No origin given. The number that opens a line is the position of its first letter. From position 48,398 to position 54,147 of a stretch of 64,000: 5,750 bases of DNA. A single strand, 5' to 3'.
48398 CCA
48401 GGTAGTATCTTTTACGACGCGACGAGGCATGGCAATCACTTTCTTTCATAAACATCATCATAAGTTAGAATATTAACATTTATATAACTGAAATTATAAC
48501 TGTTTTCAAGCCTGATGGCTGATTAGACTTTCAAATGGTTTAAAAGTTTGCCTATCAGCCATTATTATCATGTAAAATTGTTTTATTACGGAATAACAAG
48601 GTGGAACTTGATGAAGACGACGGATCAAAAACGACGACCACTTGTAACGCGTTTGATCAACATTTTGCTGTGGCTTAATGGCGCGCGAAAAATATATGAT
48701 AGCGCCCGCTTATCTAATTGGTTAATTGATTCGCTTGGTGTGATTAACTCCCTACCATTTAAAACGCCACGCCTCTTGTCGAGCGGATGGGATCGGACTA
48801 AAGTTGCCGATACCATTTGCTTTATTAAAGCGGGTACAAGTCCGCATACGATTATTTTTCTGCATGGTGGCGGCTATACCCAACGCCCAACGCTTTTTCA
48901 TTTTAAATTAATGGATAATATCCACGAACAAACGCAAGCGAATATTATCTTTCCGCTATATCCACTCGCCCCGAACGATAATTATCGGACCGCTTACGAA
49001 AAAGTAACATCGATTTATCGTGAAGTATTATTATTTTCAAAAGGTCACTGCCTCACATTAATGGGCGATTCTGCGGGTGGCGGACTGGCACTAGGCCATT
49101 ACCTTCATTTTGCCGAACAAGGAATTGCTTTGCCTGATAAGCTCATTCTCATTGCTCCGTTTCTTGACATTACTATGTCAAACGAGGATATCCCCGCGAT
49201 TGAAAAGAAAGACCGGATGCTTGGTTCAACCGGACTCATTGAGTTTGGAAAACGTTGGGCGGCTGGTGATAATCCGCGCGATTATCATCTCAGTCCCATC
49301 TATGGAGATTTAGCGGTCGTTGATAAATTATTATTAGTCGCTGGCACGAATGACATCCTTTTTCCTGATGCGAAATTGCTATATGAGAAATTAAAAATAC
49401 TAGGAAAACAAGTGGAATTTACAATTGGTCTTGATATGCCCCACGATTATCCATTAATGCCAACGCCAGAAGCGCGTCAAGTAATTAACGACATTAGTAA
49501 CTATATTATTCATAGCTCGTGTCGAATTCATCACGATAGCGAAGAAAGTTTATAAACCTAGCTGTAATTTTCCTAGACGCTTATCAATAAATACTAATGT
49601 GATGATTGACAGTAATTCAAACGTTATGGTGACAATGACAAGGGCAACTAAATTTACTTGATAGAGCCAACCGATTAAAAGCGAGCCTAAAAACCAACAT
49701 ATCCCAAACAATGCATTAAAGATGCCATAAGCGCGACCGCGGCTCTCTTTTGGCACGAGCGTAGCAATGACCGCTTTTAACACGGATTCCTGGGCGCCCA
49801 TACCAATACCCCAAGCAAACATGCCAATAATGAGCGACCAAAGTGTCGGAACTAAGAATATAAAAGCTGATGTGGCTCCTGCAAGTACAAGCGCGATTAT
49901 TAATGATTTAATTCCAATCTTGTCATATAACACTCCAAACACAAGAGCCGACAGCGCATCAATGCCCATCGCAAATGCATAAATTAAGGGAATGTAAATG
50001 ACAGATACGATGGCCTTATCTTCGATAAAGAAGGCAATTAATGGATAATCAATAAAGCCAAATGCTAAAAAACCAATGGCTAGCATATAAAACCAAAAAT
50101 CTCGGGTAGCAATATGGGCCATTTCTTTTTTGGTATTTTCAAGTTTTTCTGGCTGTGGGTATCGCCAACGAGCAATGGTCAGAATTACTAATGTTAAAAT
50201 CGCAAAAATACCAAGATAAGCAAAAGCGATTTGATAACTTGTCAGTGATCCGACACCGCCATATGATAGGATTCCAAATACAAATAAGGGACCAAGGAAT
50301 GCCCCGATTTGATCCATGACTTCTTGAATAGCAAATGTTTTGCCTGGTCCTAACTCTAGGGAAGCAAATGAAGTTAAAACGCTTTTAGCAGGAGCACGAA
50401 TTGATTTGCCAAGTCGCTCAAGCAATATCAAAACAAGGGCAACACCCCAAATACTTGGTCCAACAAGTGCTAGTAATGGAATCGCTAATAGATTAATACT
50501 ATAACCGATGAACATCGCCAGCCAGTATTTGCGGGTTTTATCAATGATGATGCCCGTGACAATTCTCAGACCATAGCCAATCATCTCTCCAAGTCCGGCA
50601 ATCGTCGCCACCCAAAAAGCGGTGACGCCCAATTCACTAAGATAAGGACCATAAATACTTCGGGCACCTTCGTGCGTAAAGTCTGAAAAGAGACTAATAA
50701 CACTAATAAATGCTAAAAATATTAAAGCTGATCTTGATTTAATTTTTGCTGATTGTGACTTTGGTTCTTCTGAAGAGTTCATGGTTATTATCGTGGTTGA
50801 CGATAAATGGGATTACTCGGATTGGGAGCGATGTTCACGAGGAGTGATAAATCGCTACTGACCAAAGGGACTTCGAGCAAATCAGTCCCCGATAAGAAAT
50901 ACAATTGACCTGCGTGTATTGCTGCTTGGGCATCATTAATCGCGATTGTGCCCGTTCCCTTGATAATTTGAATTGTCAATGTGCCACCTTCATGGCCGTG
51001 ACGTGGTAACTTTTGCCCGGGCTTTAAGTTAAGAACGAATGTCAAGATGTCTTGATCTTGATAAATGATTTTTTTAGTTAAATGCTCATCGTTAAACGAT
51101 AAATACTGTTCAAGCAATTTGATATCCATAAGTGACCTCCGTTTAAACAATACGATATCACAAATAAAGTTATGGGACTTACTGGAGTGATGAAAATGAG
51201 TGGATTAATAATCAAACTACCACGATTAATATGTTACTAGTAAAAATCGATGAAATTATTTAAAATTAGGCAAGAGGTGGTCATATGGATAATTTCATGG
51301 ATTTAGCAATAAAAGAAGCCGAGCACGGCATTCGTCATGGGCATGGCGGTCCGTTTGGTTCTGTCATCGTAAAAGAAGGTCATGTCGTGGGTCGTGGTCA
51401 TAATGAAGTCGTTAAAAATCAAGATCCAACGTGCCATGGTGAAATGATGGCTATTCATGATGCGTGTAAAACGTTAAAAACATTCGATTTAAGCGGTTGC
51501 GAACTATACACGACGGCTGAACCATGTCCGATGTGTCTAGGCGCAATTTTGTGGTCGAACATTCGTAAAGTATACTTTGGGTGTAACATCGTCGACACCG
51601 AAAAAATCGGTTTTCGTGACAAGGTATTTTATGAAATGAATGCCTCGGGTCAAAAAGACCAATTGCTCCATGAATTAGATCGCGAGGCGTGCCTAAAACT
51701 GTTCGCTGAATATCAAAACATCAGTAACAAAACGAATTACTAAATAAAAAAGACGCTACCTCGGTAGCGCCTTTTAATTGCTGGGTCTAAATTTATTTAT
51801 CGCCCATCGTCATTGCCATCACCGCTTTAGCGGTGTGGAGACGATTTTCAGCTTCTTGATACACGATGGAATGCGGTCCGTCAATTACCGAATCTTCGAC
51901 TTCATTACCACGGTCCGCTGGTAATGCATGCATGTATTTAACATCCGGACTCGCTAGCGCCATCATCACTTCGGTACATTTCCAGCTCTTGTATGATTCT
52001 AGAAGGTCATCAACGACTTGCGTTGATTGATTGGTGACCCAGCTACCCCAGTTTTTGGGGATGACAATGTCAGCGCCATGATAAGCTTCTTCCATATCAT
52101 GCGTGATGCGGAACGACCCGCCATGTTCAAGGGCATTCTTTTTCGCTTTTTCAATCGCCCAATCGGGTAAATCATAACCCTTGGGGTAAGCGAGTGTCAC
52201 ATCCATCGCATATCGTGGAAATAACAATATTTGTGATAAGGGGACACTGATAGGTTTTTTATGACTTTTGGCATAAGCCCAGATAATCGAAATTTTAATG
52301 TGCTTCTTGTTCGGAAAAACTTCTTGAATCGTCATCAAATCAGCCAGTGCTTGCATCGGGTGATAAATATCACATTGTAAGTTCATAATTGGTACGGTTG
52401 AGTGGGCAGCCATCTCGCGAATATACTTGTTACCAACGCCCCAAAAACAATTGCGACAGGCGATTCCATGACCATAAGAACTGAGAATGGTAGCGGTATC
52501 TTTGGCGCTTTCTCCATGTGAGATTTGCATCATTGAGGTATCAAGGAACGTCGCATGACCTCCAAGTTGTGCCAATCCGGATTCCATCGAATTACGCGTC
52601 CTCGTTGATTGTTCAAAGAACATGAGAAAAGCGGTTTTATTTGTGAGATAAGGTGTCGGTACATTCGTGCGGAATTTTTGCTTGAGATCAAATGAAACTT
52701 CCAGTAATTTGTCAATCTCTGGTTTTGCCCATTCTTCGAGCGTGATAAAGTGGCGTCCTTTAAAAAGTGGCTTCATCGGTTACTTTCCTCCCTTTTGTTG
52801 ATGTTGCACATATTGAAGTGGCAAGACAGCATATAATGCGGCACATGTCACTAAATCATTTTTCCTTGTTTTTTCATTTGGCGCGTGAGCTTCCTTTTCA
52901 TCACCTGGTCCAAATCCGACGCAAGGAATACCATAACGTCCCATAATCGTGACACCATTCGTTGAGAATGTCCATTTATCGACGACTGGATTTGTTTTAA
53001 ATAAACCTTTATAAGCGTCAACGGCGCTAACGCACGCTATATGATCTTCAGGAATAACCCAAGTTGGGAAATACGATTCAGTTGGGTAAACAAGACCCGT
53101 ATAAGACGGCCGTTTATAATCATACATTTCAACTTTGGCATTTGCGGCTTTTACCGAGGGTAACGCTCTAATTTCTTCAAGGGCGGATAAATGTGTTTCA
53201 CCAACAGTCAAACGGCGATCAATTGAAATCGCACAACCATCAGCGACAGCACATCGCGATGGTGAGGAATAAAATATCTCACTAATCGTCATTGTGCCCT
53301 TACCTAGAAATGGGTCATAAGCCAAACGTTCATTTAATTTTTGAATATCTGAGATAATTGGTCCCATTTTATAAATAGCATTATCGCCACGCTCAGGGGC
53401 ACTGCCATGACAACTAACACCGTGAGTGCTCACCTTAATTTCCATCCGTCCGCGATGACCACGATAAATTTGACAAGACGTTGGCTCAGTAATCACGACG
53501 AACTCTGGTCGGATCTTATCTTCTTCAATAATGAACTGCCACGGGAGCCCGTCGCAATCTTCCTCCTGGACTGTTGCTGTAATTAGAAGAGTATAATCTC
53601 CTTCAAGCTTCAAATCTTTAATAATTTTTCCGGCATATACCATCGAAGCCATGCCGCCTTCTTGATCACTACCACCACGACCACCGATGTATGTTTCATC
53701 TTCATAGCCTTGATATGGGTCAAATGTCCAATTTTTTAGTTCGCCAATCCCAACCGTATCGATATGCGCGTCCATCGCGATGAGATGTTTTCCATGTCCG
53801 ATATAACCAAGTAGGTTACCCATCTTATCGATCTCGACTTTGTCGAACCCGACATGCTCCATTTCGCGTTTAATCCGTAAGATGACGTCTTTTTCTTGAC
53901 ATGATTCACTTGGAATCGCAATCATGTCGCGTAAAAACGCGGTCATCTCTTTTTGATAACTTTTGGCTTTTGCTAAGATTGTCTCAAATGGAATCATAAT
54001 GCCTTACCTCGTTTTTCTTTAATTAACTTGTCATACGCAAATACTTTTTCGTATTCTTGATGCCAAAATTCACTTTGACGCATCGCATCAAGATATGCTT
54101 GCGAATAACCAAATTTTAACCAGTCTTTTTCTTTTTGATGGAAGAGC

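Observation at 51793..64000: Operon of at least 11 genes for anaerobic purine/urate catabolism (selenium-dependent molybdenum hydroxylase type)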

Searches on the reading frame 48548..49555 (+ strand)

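Call 27: search_protein_families(library=pfam, proteins=[window:48548-49555:+], max_evalue=0.000001)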
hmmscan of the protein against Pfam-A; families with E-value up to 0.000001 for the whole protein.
window:48548-49555:+ (335 aa): 2 families
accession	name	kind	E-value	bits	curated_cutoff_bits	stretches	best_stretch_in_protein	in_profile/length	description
PF07859.19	Abhydrolase_3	-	1.4e-28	100.6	25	1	102-301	1-208/210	alpha/beta hydrolase fold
PF10340.15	Say1_Mug180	-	3.3e-11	43.1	21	1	101-240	124-272/374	Steryl acetyl hydrolase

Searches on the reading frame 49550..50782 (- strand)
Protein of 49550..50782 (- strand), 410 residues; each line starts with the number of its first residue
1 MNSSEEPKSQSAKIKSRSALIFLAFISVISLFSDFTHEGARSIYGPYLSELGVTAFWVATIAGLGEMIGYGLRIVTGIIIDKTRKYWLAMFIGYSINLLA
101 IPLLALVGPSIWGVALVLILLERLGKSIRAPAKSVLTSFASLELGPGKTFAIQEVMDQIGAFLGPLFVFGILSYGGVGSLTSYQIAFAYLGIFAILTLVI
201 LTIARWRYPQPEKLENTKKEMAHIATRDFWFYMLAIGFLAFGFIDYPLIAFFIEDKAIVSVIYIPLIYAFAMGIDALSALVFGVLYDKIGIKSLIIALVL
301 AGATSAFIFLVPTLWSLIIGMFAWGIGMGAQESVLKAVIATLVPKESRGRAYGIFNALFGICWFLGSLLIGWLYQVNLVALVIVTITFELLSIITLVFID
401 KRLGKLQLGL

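Call 27: search_protein_families(library=pfam, proteins=[window:49550-50782:-], max_evalue=0.000001)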
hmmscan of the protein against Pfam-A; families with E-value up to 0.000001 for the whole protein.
window:49550-50782:- (410 aa): 1 family
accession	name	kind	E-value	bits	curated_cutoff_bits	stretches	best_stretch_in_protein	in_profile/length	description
PF07690.21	MFS_1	-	1.2e-24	87.3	33.4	2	261-400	31-175/347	Major Facilitator Superfamily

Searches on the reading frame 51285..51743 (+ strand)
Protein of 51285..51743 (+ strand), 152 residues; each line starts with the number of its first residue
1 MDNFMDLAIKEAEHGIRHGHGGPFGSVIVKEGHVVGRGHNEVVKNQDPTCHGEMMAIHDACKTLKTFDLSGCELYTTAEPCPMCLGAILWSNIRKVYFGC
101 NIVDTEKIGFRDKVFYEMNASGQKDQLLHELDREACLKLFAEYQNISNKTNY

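Call 27: search_protein_families(library=pfam, proteins=[window:51285-51743:+], max_evalue=0.000001)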
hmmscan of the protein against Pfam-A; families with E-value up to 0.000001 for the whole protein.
window:51285-51743:+ (152 aa): 2 families
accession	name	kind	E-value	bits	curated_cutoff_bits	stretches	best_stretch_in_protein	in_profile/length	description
PF00383.29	dCMP_cyt_deam_1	-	8.3e-28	96.7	25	1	3-100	6-102/102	Cytidine and deoxycytidylate deaminase zinc-binding region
PF14437.12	MafB19-deam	-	5.4e-23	81.9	27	1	3-120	5-118/142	MafB19-like deaminase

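Call 75: search_solved_structures(query=window:51285-51743:+, max_evalue=1e-8)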
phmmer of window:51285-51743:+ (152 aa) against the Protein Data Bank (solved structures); distinct sequences matched with E-value up to 1e-8: 41.
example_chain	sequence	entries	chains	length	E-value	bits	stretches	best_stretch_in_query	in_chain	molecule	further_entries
1wkq_A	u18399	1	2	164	6.2e-33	117.2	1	3-152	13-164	Guanine deaminase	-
1tiy_A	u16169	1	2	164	6.2e-33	117.2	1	3-152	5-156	Guanine deaminase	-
7dbf_A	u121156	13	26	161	1.1e-29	106.7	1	3-123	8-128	Guanosine deaminase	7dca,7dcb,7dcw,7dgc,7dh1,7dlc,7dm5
7dqn_A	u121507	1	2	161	1.1e-29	106.7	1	3-123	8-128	Guanosine deaminase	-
5jfy_A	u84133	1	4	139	1.6e-29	106.1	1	3-117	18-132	Deoxycytidine deaminase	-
7w1q_A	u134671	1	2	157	2.7e-29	105.4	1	3-123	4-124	Guanosine deaminase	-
7dc9_A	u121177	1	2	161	2.8e-29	105.3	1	3-123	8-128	Guanosine deaminase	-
1wwr_A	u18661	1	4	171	7.5e-25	90.9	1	3-100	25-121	tRNA adenosine deaminase TadA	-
7cph_A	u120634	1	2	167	4.7e-21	78.6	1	4-100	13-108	tRNA-specific adenosine deaminase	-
2b3j_A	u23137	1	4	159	3.1e-20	75.9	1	4-101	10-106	tRNA adenosine deaminase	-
2a8n_A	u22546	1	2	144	2.4e-17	66.6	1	3-101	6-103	cytidine and deoxycytidylate deaminase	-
3ocq_A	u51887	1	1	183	3.2e-16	62.9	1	23-143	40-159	Putative Cytosine/adenosine deaminase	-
2nx8_A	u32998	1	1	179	3.2e-16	62.9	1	4-115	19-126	TRNA-specific adenosine deaminase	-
7c3s_A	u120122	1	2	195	7.2e-16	61.8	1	19-117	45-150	Cytidine and deoxycytidylate deaminase zinc-binding region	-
1z3a_A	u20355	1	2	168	8.5e-16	61.5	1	23-117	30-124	tRNA-specific adenosine deaminase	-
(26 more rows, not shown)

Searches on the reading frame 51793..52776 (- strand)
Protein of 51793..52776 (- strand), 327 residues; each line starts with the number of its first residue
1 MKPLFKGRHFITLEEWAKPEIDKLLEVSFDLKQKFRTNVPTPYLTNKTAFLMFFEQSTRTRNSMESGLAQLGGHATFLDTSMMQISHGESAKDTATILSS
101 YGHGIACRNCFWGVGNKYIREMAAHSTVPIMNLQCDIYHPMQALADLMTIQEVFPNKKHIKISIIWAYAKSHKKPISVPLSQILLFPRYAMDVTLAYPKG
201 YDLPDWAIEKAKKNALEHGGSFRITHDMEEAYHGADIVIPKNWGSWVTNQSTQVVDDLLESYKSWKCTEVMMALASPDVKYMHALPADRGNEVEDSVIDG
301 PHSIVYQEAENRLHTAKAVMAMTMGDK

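Call 5: search_protein_families(library=ncbifam, proteins=[window:51793-52776:-], max_evalue=0.00001)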
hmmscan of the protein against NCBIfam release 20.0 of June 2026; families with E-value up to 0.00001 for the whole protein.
window:51793-52776:- (327 aa): 16 families
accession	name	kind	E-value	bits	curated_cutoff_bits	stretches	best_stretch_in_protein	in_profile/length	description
TIGR00658.1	orni_carb_tr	equivalog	1.8e-75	253.9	280.85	1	8-324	1-303/304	ornithine carbamoyltransferase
NF001986.0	PRK00779.1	subfamily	1.4e-73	247.7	306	1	6-325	4-305/307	ornithine carbamoyltransferase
TIGR04384.1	putr_carbamoyl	exception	1.2e-65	221.8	500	1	9-324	1-307/330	putrescine carbamoyltransferase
NF003384.0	PRK04523.1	equivalog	1.7e-60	204.9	288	1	8-324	4-333/336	N-acetylornithine carbamoyltransferase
NF005538.0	PRK07200.1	equivalog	2.5e-58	198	453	1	10-316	24-368/396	knotted carbamoyltransferase YgeW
TIGR03316.1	ygeW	equivalog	1.2e-53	182.4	500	1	4-319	16-368/391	knotted carbamoyltransferase YgeW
NF003286.0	PRK04284.1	subfamily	3.6e-51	174.2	515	1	6-326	5-332/332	ornithine carbamoyltransferase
NF011380.0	PRK14805.1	equivalog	1.4e-50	172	421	1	8-324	2-300/302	ornithine carbamoyltransferase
NF009213.0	PRK12562.1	subfamily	1.9e-40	139.2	559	2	7-287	6-277/334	ornithine carbamoyltransferase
NF002470.0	PRK01713.1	equivalog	1.8e-38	132.9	545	1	5-288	5-278/334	ornithine carbamoyltransferase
TIGR00670.1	asp_carb_tr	equivalog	8e-36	123.7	236.95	1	8-324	1-303/304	aspartate carbamoyltransferase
NF002032.1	PRK00856.1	equivalog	8.5e-36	123.6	263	1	8-323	1-296/297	aspartate carbamoyltransferase catalytic subunit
NF011379.0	PRK14804.1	equivalog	2.3e-27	95.9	373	1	8-320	7-305/311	ornithine carbamoyltransferase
NF006046.0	PRK08192.1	equivalog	8.5e-25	87.7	512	1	5-325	4-318/339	aspartate carbamoyltransferase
NF008853.0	PRK11891.1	equivalog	5.8e-20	71.3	560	1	9-325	90-399/430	aspartate carbamoyltransferase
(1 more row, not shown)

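Call 6: search_protein_families(library=pfam, proteins=[window:51793-52776:-], max_evalue=0.00001)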
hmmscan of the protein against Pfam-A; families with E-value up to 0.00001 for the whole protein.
window:51793-52776:- (327 aa): 2 families
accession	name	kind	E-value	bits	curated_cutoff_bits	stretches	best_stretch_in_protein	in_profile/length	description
PF02729.26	OTCace_N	-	2e-41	142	29.9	1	8-152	1-148/148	Aspartate/ornithine carbamoyltransferase, carbamoyl-P binding domain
PF00185.30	OTCace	-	1e-35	123.5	29.4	1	180-322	17-156/157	Aspartate/ornithine carbamoyltransferase, Asp/Orn binding domain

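Call 25: search_solved_structures(query=window:51793-52776:-, max_evalue=0.00001)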
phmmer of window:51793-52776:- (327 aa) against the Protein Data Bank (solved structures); distinct sequences matched with E-value up to 0.00001: 87 (the best 60 are shown).
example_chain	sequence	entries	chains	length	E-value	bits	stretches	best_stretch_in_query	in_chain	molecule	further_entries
1pvv_A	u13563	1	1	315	8.4e-54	186.2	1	6-325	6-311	Ornithine carbamoyltransferase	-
1a1s_A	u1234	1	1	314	9.5e-54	186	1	6-325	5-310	ORNITHINE CARBAMOYLTRANSFERASE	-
3q98_A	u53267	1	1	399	2.8e-51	177.9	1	10-291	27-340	transcarbamylase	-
2yfk_A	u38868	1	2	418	1.3e-46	162.6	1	4-319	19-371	ASPARTATE/ORNITHINE CARBAMOYLTRANSFERASE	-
4ep1_A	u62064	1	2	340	7.1e-46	160.1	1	5-321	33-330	Ornithine carbamoyltransferase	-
4nf2_A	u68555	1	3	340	7.2e-46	160.1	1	5-321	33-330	Ornithine carbamoyltransferase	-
7nnf_A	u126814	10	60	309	5.3e-45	157.3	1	8-321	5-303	Ornithine carbamoyltransferase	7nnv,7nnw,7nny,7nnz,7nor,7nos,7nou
2i6u_A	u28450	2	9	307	5.7e-45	157.2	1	8-321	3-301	Ornithine carbamoyltransferase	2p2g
1c9y_A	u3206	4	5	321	7.4e-43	150.2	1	5-324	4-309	ORNITHINE CARBAMOYLTRANSFERASE | ORNITHINE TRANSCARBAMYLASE | PROTEIN (ORNITHINE TRANSCARBAMOYLASE)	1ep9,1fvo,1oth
3m5c_A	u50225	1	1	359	3.4e-42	148.1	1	8-325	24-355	N-acetylornithine carbamoyltransferase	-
3l02_A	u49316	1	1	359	6.6e-42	147.1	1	8-325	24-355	N-acetylornithine carbamoyltransferase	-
3l05_A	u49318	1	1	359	9.4e-42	146.6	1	8-325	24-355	N-acetylornithine carbamoyltransferase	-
3l06_A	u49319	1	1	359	1.2e-41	146.3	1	8-325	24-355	N-acetylornithine carbamoyltransferase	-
3kzc_A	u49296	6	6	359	1.2e-41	146.2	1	8-325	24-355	N-acetylornithine carbamoyltransferase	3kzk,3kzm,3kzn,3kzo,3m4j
3l04_A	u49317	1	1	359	1.2e-41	146.2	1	8-325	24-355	N-acetylornithine carbamoyltransferase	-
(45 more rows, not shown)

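Call 48: list_cluster_members(proteins=[P0001, window:51793-52776:-, window:57919-60009:-, window:55360-56604:-])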
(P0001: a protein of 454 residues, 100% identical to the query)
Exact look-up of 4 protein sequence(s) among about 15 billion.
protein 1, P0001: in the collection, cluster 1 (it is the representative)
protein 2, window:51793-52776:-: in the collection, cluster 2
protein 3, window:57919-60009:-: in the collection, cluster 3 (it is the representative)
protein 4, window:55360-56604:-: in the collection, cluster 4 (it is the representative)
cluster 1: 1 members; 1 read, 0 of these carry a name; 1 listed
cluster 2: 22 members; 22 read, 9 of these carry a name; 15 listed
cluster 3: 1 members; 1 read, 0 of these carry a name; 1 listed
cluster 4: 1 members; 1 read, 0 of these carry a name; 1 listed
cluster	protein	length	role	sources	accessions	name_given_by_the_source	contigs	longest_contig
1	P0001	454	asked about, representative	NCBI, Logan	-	-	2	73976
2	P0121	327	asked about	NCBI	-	-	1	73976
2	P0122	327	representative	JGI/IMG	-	-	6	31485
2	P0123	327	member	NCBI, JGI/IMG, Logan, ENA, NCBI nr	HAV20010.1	MAG TPA: ornithine carbamoyltransferase [Firmicutes bacterium] | ornithine carbamoyltransferase | ornithine carbamoyltransferase [Bacillota bacterium]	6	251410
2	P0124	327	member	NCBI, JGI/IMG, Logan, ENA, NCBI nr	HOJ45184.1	MAG TPA: ornithine carbamoyltransferase [Bacilli bacterium] | ornithine carbamoyltransferase [Bacilli bacterium]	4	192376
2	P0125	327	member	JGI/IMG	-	ornithine carbamoyltransferase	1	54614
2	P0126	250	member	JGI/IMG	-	ornithine carbamoyltransferase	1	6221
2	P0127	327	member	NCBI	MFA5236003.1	MAG: ornithine carbamoyltransferase [Bacilli bacterium]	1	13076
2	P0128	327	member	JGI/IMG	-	ornithine carbamoyltransferase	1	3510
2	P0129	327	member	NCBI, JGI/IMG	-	ornithine carbamoyltransferase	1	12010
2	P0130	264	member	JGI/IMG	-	ornithine carbamoyltransferase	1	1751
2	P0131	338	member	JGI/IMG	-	ornithine carbamoyltransferase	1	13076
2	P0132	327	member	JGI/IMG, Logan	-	-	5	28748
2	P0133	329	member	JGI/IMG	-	-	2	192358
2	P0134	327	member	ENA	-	-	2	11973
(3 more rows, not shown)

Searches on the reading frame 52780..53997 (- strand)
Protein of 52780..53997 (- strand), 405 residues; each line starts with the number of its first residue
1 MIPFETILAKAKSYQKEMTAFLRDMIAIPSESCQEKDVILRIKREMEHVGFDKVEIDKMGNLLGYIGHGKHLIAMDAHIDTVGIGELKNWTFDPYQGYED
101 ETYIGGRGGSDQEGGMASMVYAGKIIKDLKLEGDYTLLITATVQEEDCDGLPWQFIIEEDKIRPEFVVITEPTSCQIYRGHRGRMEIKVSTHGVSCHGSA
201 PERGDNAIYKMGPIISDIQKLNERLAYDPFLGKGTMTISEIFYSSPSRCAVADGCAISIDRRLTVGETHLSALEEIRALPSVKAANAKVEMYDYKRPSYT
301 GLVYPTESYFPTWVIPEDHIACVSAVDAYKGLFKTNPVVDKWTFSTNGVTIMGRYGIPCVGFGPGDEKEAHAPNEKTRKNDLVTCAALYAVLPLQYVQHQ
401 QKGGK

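Call 5: search_protein_families(library=ncbifam, proteins=[window:52780-53997:-], max_evalue=0.00001)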
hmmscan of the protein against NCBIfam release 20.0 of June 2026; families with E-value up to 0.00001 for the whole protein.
window:52780-53997:- (405 aa): 36 families (the best 25 are shown)
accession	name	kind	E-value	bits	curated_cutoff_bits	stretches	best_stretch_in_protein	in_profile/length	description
TIGR03526.1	selenium_YgeY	hypoth_equivalog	3.4e-208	691.3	321.5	1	4-398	1-395/395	YgeY family selenium metabolism-linked hydrolase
NF009555.0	PRK13004.1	equivalog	2.4e-200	665.5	321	1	3-399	2-398/399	YgeY family selenium metabolism-linked hydrolase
TIGR01910.1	DapE-ArgE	subfamily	4.8e-52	177.4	217.6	1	21-384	3-369/373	ArgE/DapE family deacylase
NF006365.0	PRK08588.1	subfamily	5.7e-35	121.3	289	1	15-241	6-237/383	succinyl-diaminopimelate desuccinylase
NF006399.0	PRK08651.1-2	equivalog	6.5e-35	120.9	381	1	15-221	3-216/405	succinyl-diaminopimelate desuccinylase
TIGR01892.1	AcOrn-deacetyl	equivalog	9.9e-31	107.1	297.7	1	22-389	3-361/365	acetylornithine deacetylase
NF006400.0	PRK08651.1-3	equivalog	1.3e-30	106.5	374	1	62-393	75-403/410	succinyl-diaminopimelate desuccinylase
NF009557.0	PRK13009.1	equivalog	2.9e-29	102.4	284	1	17-391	4-369/377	succinyl-diaminopimelate desuccinylase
NF005373.0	PRK06915.1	equivalog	1.2e-28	100.3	428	2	66-224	90-245/422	peptidase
NF009558.0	PRK13013.1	equivalog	2.2e-28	99.1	428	1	70-392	86-419/429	acetylornithine deacetylase/succinyl-diaminopimelate desuccinylase family protein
NF005710.0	PRK07522.1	subfamily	1.5e-27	96.8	412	1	13-390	5-382/391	acetylornithine deacetylase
NF003367.0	PRK04443.1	equivalog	5.1e-27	95.1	363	1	14-222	5-193/349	[LysW]-lysine hydrolase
TIGR01900.1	dapE-gram_pos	equivalog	2.2e-26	92.6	304.2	1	16-389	3-346/351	succinyl-diaminopimelate desuccinylase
NF003474.0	PRK05111.1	equivalog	4.1e-26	91.8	460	1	16-375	6-359/383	acetylornithine deacetylase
NF006398.0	PRK08651.1-1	equivalog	5e-24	85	439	1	14-384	10-387/403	succinyl-diaminopimelate desuccinylase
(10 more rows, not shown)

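Call 6: search_protein_families(library=pfam, proteins=[window:52780-53997:-], max_evalue=0.00001)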
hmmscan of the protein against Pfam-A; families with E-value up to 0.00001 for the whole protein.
window:52780-53997:- (405 aa): 2 families
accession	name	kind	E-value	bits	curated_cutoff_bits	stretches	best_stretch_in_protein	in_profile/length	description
PF01546.33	Peptidase_M20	-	3.2e-19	70.1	24.6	1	75-391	2-202/206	Peptidase family M20/M25/M40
PF07687.19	M20_dimer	-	7.1e-16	58.5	21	1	180-284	2-103/107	Peptidase dimerisation domain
